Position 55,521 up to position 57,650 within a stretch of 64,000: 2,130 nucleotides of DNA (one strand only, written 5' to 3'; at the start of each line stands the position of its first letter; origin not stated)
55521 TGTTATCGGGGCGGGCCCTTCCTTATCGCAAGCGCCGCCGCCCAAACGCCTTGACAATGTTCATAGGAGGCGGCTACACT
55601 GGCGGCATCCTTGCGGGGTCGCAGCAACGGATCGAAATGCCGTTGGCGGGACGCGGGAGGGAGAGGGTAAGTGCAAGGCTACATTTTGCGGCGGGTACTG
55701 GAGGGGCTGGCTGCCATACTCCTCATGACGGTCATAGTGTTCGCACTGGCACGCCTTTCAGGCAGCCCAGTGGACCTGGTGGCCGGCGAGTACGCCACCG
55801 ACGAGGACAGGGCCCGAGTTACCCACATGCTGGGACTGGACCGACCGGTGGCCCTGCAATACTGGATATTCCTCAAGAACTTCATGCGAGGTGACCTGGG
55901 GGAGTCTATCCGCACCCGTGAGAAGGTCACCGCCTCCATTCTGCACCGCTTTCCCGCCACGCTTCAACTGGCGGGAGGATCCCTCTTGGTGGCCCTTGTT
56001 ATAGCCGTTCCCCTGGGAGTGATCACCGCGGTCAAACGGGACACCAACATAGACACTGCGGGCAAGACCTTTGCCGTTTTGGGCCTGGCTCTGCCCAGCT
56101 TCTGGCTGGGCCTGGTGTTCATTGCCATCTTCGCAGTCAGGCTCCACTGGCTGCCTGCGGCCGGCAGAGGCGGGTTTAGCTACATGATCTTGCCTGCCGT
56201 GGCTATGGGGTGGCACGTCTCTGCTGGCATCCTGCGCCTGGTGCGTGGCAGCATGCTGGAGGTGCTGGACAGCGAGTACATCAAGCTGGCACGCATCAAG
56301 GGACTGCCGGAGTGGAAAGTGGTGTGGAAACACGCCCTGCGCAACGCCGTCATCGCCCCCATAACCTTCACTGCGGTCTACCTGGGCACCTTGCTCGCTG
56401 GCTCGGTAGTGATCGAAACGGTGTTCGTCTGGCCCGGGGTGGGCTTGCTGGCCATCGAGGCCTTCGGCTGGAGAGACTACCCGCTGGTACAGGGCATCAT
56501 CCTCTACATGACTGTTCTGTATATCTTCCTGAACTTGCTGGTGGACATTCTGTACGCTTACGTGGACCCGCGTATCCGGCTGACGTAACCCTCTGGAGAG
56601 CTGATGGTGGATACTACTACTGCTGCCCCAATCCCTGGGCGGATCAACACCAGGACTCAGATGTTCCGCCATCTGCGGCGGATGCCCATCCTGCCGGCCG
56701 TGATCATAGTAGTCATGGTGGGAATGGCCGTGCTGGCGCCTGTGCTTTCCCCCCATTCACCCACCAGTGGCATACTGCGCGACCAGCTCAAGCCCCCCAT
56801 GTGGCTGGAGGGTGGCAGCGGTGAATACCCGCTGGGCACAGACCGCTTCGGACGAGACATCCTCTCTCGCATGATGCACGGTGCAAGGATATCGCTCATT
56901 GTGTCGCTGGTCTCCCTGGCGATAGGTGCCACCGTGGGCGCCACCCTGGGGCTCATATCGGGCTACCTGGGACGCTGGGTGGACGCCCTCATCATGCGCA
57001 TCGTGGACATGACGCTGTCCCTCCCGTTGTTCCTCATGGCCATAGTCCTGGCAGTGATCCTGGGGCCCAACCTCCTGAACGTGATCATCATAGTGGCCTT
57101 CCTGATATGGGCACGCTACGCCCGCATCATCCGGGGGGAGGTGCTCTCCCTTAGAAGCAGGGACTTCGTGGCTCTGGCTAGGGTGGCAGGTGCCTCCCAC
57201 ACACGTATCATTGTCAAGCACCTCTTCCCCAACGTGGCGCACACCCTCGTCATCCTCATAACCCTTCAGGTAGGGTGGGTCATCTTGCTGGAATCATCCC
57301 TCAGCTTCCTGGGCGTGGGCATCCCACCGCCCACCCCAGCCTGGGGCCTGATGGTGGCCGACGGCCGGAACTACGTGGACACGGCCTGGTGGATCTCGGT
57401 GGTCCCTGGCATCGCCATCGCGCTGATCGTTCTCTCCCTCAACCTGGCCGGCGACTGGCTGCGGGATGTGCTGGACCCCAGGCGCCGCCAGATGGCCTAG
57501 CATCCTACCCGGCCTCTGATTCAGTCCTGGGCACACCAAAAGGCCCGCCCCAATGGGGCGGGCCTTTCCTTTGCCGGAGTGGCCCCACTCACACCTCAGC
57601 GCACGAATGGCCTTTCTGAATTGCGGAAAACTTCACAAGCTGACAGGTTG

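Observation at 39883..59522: Nine tandem paralogous family-5 solute-binding lipoproteins around one ABC permease pair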

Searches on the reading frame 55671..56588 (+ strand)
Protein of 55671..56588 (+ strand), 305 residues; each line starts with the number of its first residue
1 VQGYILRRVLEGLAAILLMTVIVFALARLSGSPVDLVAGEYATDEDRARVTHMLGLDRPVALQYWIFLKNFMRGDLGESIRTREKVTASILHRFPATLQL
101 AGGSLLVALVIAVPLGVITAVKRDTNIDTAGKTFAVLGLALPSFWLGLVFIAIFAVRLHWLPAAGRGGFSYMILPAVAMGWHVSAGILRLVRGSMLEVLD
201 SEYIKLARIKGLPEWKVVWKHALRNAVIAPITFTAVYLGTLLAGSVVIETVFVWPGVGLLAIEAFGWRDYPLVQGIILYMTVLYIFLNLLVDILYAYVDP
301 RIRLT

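Call 6: search_protein_families(library=pfam, proteins=[window:55671-56588:+])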
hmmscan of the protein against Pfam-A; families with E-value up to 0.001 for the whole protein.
window:55671-56588:+ (305 aa): 2 families
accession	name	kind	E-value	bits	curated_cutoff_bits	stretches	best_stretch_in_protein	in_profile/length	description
PF00528.27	BPD_transp_1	-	1.6e-39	135.9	26.4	1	112-303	1-183/184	Binding-protein-dependent transport system inner membrane component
PF19300.4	BPD_transp_1_N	-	2.4e-12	47.5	23.8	1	1-101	1-114/114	Binding-prot-dependent transport system membrane comp, N-term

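Call 9: search_protein_families(library=ncbifam, proteins=[window:55671-56588:+])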
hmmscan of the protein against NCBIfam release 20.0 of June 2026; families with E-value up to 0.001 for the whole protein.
window:55671-56588:+ (305 aa): 17 families
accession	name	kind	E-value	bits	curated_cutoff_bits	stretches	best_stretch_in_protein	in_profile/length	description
NF045470.1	Opp2B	equivalog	1.2e-95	320.2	350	1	8-303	1-300/300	nickel ABC transporter permease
TIGR02789.1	nickel_nikB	equivalog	2.1e-81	273.8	447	1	1-303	1-307/314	nickel ABC transporter permease subunit NikB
NF007677.0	PRK10352.1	equivalog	1.3e-80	270.8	433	1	1-304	1-308/314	nickel ABC transporter permease subunit NikB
NF045469.1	Opp1B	equivalog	1.5e-77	261.2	380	1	1-303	1-307/307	nickel/cobalt ABC transporter permease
NF011661.0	PRK15081.1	equivalog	1.1e-75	255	463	1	1-304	1-305/306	glutathione ABC transporter permease GsiC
NF045471.1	Opp3B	equivalog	1.3e-69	235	480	1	1-304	1-304/308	oligopeptide ABC transporter permease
NF008161.0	PRK10914.1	equivalog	1e-65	222.2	590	2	170-303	203-336/339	dipeptide ABC transporter permease DppB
NF045472.1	Opp4B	equivalog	3.8e-65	220.3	450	1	1-303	1-319/319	oligopeptide ABC transporter permease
NF007008.0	PRK09471.1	equivalog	2.5e-64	217.7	388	1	2-303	2-305/306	oligopeptide ABC transporter permease OppB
NF011712.0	PRK15133.1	subfamily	2.5e-39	135.3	445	1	47-303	86-360/364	microcin C ABC transporter permease YejB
NF011690.0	PRK15110.1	equivalog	9.8e-39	133.6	432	2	170-300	181-311/321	putrescine export ABC transporter permease SapB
NF043081.1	MMSYN1_0165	equivalog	4.9e-30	104.8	350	1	63-305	146-387/388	oligopeptide ABC transporter permease OppB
NF045474.1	Opp2C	equivalog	6.5e-10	39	300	1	91-241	36-171/236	nickel transporter permease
NF045476.1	Opp4C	equivalog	4.6e-09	35.9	350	1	97-260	79-224/278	oligopeptide ABC transporter permease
TIGR02790.1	nickel_nikC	equivalog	5e-06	26.3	358.45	1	96-249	63-196/258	nickel ABC transporter permease subunit NikC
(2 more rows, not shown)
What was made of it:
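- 55671..56588 (+): Permease B (DppB/NikB-like; BPD_transp_1_N plus BPD_transp_1). Pfam (call 6) and NCBIfam hits below the equivalog cut-offs (call 9).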

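Call 68: find_homologous_proteins(query=window:55671-56588:+, max_evalue=1e-40)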
Query window:55671-56588:+ (305 aa): 6751 proteins with E <= 1e-40 among 8000 candidates; the best 120 are listed.
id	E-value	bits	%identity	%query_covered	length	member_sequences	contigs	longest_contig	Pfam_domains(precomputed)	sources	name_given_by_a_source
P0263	3.1e-191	652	100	100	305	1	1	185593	PF19300.5,PF00528.28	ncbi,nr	ncbi:MAG: ABC transporter permease [Chloroflexi bacterium]|nr:ABC transporter permease [Chloroflexot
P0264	1.1e-109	385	58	99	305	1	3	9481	PF19300.5,PF00528.28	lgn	-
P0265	9.1e-106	372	58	99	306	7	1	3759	PF19300.5,PF00528.28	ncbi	-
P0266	9.4e-106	372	57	100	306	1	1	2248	PF19300.5,PF00528.28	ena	-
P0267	1.1e-105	372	57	99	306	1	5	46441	PF19300.5,PF00528.28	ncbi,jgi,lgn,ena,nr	ncbi:MAG: ABC transporter permease [Immundisolibacterales bacterium]|nr:ABC transporter permease [Im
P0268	1.2e-105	371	57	99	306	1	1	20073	PF19300.5,PF00528.28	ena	-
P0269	3.6e-105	370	56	100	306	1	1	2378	PF19300.5,PF00528.28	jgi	jgi:peptide/nickel transport system permease protein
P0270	3.9e-105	370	56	99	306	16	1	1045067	PF19300.5,PF00528.28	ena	-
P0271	3.9e-105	370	55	99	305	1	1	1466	PF19300.5,PF00528.28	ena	-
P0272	4.1e-105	370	56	100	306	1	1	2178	PF19300.5,PF00528.28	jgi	-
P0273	4.7e-105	369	57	99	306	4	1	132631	PF19300.5,PF00528.28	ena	-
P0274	5.6e-105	369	56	100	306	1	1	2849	PF19300.5,PF00528.28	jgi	-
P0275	5.7e-105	369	57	99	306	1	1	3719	PF19300.5,PF00528.28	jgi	jgi:peptide/nickel transport system permease protein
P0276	6.2e-105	369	57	99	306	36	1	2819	PF19300.5,PF00528.28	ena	-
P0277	9.3e-105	368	56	100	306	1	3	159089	PF19300.5,PF00528.28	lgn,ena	-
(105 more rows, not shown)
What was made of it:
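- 55671..56588 (+): The nearest outsider is 58% identical (call 68).
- Tried and rejected: The permease's nearest relative is 58% identical and lies on the same contig as the 37% SBP outsider (call 68).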

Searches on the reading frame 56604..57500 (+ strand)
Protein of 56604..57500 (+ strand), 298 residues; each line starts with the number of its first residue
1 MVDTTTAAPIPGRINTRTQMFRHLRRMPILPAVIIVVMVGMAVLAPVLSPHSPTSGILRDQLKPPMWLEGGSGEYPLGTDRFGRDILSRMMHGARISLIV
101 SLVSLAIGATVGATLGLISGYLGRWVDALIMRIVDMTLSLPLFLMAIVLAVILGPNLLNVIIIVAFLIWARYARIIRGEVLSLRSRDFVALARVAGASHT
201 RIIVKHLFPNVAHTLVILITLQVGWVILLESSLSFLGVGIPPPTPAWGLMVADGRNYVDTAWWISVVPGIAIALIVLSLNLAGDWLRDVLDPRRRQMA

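Call 6: search_protein_families(library=pfam, proteins=[window:56604-57500:+])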
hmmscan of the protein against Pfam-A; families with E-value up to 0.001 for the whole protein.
window:56604-57500:+ (298 aa): 2 families
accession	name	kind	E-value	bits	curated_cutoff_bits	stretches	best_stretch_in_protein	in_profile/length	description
PF00528.27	BPD_transp_1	-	1.3e-34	120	26.4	1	112-295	1-183/184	Binding-protein-dependent transport system inner membrane component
PF12911.12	OppC_N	-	0.00013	22.3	23.9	1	32-65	20-53/53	N-terminal TM domain of oligopeptide transport permease C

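Call 9: search_protein_families(library=ncbifam, proteins=[window:56604-57500:+])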
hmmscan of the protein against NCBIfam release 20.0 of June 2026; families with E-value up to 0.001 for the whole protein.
window:56604-57500:+ (298 aa): 21 families
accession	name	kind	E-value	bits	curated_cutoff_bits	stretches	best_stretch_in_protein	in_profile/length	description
NF045474.1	Opp2C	equivalog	6.7e-83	277.9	300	1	51-291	2-236/236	nickel transporter permease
TIGR02790.1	nickel_nikC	equivalog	3e-79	266.2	358.45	1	32-291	5-258/258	nickel ABC transporter permease subunit NikC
NF045476.1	Opp4C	equivalog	9.9e-79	264.5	350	1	25-293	13-278/278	oligopeptide ABC transporter permease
NF045473.1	Opp1C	equivalog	7.1e-77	258.4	350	1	29-293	8-266/267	nickel/cobalt ABC transporter permease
NF008160.0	PRK10913.1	equivalog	6.2e-72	242.5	483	1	28-296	32-300/300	dipeptide ABC transporter permease DppC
NF007738.0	PRK10417.1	equivalog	3.2e-71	240.1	335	1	25-294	8-271/277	nickel ABC transporter permease subunit NikC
NF007376.0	PRK09881.1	equivalog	9e-66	221.9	434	1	17-294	20-293/298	D,D-dipeptide ABC transporter permease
NF011662.0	PRK15082.1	equivalog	6.5e-65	219.5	484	1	18-293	27-299/303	glutathione ABC transporter permease GsiD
NF047573.1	opine_perm_CntC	exception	8.6e-57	192.5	440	1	28-293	11-270/271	staphylopine uptake ABC transporter permease subunit CntC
NF045475.1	Opp3C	equivalog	1.8e-55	188.4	450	1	74-295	107-328/328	oligopeptide ABC transporter permease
NF011935.0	PRK15406.1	equivalog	3.4e-52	178.1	433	1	26-295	37-302/302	oligopeptide ABC transporter permease OppC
NF011691.0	PRK15111.1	equivalog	8.7e-40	137.1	379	1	11-289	13-290/296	putrescine export ABC transporter permease SapC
NF043080.1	MMSYN1_0166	equivalog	1.3e-34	119.6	370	1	27-294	39-305/307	oligopeptide ABC transporter permease OppC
NF011596.0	PRK15021.1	subfamily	1.2e-28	100.2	439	1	74-294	120-339/341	microcin C ABC transporter permease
NF045470.1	Opp2B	equivalog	2.5e-10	40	350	1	83-295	80-300/300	nickel ABC transporter permease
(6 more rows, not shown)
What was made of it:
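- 56604..57500 (+): Permease C (DppC/NikC-like; OppC_N plus BPD_transp_1). Calls 6, 9.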
